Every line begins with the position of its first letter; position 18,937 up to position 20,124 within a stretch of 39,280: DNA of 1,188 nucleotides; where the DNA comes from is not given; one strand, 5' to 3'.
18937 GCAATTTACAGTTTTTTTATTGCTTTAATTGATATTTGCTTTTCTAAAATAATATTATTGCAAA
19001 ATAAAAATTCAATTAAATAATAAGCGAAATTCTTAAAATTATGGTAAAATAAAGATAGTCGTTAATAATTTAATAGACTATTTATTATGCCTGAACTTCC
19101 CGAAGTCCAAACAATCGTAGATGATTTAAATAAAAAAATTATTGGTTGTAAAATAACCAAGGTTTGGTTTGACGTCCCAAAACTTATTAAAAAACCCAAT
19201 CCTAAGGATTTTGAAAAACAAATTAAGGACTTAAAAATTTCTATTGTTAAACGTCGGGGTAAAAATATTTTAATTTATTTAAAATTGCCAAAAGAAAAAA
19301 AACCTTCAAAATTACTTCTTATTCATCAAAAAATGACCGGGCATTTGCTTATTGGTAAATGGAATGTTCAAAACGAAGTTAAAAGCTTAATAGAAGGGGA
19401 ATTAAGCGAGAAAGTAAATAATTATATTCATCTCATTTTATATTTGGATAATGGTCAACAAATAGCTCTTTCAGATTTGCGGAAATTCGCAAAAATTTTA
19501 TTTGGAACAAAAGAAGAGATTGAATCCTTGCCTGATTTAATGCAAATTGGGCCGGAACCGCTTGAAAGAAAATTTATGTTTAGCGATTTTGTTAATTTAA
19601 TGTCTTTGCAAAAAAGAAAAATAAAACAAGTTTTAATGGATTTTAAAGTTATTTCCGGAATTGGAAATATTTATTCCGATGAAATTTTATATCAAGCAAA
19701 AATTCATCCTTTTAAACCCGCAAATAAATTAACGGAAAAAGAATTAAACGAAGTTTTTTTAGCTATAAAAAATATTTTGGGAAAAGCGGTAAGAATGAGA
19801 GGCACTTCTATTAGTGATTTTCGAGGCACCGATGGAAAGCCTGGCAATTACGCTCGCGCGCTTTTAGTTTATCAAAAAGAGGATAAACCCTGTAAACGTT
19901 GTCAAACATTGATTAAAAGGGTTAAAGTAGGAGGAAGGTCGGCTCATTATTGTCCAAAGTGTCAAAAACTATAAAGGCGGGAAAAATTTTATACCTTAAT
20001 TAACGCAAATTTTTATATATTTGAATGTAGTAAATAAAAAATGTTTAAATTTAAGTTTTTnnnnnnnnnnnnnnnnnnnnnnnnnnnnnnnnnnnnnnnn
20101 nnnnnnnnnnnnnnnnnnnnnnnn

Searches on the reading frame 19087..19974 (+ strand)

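Call 21: search_protein_families(library=pfam, proteins=[window:19087-19974:+], max_evalue=0.001)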
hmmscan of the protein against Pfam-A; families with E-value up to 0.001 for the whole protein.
window:19087-19974:+ (295 aa): 5 families
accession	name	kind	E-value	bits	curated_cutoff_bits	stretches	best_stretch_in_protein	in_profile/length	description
PF06831.19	H2TH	-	4.2e-28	97.6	34.7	1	154-244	1-91/93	Formamidopyrimidine-DNA glycosylase H2TH domain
PF01149.29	Fapy_DNA_glyco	-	1.4e-24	87.4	25.5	1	1-136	1-116/117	Formamidopyrimidine-DNA glycosylase N-terminal domain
PF06827.20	zf-FPG_IleRS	-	2.2e-09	37.4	21.3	1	267-294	2-29/30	Zinc finger found in FPG and IleRS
PF05833.16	NFACT_N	-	1e-05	25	31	1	164-235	175-244/456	NFACT N-terminal and middle domains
PF00416.27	Ribosomal_S13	-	0.00044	21.1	31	0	180-230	11-61/128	Ribosomal protein S13/S18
